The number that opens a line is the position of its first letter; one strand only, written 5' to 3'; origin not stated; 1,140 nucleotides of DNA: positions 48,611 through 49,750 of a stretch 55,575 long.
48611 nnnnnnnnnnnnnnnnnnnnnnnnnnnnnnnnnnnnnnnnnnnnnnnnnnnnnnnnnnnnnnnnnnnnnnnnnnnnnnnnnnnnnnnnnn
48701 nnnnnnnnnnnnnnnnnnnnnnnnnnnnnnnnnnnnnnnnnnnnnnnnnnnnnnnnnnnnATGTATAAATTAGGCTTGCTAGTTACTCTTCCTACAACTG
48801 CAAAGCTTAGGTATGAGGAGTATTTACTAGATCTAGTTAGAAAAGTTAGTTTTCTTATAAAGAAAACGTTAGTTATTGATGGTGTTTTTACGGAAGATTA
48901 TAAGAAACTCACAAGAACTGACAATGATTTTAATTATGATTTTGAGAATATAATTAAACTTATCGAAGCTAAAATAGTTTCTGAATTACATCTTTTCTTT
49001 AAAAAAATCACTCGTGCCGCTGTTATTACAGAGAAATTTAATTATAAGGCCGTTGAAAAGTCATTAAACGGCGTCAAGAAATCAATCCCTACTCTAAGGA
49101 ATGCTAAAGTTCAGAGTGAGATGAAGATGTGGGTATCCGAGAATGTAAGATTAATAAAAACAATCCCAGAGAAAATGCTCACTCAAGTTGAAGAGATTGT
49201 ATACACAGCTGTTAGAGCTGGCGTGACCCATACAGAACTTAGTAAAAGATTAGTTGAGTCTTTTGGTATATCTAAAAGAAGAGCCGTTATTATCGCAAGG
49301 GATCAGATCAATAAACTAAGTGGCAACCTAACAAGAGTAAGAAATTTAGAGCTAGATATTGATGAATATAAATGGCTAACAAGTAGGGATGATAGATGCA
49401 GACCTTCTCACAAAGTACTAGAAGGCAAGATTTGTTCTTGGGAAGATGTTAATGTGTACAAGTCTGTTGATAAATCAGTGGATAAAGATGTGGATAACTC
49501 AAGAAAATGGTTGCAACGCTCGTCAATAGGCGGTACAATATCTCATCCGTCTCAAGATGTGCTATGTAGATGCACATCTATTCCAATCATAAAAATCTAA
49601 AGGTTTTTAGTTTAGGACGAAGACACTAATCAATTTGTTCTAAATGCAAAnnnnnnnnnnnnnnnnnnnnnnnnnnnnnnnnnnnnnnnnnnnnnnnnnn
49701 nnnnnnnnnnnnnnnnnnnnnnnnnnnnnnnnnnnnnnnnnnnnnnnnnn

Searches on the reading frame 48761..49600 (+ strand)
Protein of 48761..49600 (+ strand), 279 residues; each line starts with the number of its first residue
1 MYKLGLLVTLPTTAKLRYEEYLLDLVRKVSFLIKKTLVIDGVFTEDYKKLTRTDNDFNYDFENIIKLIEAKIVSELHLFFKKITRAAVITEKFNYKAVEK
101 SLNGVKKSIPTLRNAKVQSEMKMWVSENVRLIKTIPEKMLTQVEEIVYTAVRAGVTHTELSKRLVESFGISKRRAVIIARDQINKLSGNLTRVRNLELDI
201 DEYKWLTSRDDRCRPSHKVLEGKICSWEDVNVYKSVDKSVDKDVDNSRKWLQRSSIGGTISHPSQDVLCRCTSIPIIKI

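Call 6: search_protein_families(library=pfam, proteins=[window:48761-49600:+], max_evalue=0.1)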
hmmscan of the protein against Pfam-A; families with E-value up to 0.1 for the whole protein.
window:48761-49600:+ (279 aa): 2 families
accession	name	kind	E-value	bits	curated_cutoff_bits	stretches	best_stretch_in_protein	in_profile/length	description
PF04233.19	Phage_Mu_F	-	1.9e-14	54.8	29.6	1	142-273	2-111/112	Phage Mu protein F like protein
PF14309.11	DUF4378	-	0.082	13.7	25.7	0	24-76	109-163/166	Domain of unknown function (DUF4378)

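Call 7: search_protein_families(library=phrogs, proteins=[window:48761-49600:+], max_evalue=0.01)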
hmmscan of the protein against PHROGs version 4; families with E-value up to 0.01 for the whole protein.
window:48761-49600:+ (279 aa): 10 families
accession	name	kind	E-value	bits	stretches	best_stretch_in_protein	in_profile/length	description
phrog_324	-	head and packaging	2.2e-52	179.9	1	11-278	75-319/624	head morphogenesis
phrog_15127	-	head and packaging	4.1e-26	92.7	1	17-231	7-221/602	head protein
phrog_4529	-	head and packaging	5e-23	83.1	1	43-230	65-260/533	minor head protein and DNA pilot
phrog_595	-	head and packaging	7.7e-20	72.7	1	130-278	177-299/513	head maturation protease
phrog_6577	-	unknown function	7e-10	38.8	1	117-278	92-231/1066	-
phrog_2662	-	head and packaging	1.1e-07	31.9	1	99-229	546-679/717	portal protein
phrog_7625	-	head and packaging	2.4e-07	31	1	48-241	46-226/504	head morphogenesis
phrog_2468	-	head and packaging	6.2e-07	30.2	1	66-225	77-236/303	head morphogenesis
phrog_115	-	head and packaging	6.9e-06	26.5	1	138-278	205-319/665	minor head protein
phrog_758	-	head and packaging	0.0044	17.3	1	132-185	167-220/326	head morphogenesis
